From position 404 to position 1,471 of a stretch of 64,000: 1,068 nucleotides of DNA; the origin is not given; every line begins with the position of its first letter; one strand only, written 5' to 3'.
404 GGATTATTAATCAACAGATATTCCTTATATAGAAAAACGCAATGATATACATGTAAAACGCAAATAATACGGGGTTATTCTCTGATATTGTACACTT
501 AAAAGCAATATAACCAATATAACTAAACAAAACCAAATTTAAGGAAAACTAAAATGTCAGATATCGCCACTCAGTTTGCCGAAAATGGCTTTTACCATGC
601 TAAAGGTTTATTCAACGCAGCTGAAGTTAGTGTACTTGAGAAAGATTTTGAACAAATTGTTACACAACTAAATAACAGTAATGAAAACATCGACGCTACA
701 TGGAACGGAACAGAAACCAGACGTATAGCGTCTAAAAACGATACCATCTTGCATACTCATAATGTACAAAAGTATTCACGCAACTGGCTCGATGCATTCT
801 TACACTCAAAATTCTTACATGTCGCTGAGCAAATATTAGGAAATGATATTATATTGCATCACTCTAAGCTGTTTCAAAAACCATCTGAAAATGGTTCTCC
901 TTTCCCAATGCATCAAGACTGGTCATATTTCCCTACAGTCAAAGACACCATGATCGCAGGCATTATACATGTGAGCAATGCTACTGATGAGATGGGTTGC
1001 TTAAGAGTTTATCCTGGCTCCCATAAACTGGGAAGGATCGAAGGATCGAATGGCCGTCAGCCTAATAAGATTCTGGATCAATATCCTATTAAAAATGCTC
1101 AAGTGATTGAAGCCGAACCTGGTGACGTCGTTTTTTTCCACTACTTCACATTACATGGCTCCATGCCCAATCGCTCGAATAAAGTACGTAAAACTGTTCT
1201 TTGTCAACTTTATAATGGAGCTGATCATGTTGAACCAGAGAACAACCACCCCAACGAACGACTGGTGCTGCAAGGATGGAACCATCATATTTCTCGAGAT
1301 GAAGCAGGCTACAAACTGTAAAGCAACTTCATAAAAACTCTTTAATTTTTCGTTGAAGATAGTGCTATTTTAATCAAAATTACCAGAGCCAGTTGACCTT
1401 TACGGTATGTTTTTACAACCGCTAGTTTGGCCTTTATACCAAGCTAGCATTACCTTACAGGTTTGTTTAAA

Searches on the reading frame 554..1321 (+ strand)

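Call 50: search_protein_families(library=pfam, proteins=[window:554-1321:+], max_evalue=0.001)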
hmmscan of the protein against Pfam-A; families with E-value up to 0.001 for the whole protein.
window:554-1321:+ (255 aa): 1 family
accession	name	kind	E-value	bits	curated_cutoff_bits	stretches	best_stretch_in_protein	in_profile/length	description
PF05721.19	PhyH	-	7.2e-35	121.6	22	1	8-213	1-212/213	Phytanoyl-CoA dioxygenase (PhyH)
